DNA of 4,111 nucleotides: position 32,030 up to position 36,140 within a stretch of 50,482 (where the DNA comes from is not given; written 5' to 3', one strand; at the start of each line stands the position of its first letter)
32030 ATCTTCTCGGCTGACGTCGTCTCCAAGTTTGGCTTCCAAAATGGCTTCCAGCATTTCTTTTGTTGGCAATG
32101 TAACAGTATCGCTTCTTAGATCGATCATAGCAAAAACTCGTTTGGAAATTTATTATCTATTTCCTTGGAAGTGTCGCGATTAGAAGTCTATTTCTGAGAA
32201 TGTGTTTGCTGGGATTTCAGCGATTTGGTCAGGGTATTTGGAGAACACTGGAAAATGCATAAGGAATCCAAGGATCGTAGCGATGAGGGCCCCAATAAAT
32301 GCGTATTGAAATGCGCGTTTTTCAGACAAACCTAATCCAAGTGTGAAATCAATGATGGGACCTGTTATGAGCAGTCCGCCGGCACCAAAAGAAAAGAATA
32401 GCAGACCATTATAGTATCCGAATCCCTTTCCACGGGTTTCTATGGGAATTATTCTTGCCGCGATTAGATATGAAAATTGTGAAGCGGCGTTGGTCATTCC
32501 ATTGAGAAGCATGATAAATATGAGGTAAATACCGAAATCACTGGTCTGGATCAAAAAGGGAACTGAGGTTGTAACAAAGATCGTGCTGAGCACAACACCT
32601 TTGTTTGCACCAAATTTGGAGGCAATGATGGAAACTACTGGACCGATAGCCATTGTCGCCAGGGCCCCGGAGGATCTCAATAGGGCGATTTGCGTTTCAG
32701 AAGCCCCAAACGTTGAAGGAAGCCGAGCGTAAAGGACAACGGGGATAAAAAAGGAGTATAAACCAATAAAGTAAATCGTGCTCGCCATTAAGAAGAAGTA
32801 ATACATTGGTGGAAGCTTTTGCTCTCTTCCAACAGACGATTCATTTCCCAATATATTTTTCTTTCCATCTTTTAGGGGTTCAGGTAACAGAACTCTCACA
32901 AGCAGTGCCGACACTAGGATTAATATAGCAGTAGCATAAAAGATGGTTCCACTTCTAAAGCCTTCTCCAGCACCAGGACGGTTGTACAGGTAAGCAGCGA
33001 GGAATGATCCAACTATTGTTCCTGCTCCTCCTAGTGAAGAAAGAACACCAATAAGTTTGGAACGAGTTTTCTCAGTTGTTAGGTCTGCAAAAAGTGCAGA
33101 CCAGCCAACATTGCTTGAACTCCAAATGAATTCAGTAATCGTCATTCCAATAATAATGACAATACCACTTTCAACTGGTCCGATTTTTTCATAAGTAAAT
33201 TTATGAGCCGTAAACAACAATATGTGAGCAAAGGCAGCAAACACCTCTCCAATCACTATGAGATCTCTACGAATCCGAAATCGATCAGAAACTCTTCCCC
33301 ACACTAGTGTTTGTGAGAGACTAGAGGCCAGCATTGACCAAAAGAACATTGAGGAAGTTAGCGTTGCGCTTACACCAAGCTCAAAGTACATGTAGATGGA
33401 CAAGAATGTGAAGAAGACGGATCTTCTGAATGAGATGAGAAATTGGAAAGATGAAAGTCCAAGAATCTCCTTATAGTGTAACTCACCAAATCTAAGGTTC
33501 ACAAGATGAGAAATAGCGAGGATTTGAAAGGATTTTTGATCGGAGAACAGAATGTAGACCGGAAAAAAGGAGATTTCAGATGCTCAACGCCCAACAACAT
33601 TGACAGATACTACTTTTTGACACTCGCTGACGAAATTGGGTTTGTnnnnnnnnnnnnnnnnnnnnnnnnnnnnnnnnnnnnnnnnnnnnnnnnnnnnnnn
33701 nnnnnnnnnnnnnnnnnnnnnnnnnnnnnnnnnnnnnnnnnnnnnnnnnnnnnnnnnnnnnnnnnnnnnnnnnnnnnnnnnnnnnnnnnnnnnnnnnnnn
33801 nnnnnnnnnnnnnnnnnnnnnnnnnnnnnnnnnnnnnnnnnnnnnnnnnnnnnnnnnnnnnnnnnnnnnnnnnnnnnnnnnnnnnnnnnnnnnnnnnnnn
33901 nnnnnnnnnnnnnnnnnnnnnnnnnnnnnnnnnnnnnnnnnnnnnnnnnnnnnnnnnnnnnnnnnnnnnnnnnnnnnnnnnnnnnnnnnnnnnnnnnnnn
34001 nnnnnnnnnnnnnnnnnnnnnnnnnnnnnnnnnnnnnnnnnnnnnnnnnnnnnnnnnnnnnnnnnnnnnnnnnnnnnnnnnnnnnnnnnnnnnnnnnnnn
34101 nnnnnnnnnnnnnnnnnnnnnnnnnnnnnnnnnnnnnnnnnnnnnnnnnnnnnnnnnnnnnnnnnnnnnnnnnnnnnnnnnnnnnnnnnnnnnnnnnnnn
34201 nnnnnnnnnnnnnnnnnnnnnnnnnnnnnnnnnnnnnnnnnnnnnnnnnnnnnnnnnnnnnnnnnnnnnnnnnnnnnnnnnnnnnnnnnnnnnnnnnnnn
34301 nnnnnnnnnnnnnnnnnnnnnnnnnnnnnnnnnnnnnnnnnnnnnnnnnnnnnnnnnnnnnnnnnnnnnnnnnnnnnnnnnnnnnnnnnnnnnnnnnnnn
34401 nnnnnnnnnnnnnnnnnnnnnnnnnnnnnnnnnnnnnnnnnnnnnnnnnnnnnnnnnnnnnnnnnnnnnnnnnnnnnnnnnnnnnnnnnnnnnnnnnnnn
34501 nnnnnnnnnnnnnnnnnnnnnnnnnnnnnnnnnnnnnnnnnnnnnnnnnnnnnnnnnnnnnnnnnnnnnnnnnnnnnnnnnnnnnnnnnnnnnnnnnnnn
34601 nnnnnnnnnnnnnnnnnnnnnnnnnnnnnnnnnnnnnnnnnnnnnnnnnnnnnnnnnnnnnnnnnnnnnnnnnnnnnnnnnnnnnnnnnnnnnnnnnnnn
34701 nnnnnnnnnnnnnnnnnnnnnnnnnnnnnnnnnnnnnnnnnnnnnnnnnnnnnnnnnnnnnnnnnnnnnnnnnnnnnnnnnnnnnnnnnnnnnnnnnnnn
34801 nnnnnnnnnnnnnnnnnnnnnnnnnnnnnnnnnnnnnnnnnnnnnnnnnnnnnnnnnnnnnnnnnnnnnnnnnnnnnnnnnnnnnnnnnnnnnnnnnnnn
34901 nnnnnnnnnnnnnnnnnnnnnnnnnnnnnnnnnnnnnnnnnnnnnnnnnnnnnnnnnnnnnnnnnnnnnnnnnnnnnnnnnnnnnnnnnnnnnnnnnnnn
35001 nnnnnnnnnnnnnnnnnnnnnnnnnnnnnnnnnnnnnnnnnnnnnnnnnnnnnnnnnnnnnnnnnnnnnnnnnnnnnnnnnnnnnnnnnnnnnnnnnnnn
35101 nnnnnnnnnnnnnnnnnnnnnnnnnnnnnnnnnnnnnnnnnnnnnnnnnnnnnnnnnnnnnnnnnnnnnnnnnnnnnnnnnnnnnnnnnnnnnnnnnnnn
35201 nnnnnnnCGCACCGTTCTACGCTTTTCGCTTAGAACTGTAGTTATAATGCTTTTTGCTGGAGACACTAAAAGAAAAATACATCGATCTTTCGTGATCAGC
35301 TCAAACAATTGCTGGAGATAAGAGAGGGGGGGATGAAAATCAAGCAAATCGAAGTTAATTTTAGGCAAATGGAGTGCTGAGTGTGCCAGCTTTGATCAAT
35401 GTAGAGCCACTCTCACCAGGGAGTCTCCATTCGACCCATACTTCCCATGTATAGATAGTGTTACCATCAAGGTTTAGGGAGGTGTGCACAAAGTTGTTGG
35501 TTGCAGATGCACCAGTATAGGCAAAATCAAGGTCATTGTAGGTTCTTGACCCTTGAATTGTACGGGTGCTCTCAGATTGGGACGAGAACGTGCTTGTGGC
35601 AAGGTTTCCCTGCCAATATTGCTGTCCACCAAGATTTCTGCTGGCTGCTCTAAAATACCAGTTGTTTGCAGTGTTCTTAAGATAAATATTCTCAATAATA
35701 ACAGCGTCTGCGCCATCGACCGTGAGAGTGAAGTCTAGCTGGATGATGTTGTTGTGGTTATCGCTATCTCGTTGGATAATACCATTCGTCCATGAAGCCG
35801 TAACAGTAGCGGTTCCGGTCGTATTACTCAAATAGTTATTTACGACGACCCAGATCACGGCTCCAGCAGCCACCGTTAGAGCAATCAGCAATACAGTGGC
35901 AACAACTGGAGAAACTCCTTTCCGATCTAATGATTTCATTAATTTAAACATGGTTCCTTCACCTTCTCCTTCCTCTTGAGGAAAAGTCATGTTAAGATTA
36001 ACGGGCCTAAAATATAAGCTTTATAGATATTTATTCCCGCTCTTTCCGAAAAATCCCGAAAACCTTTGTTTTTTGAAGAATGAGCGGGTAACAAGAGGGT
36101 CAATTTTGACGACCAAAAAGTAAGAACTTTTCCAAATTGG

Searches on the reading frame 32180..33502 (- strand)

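Call 21: search_protein_families(library=pfam, proteins=[window:32180-33502:-], max_evalue=0.00001)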
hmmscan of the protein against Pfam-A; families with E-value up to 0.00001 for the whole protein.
window:32180-33502:- (440 aa): 1 family
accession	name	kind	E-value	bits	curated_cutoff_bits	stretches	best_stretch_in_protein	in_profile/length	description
PF07690.21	MFS_1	-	3.4e-31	108.9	33.4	2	19-256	4-228/347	Major Facilitator Superfamily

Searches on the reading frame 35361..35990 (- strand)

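Call 63: search_protein_families(library=pfam, proteins=[window:35361-35990:-], max_evalue=0.001)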
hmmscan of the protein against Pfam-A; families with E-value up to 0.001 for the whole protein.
window:35361-35990:- (209 aa): 1 family
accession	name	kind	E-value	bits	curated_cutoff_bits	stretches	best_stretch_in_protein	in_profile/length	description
PF07790.16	Pilin_N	-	9.5e-07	30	25.2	1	24-97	1-64/78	Archaeal Type IV pilin, N-terminal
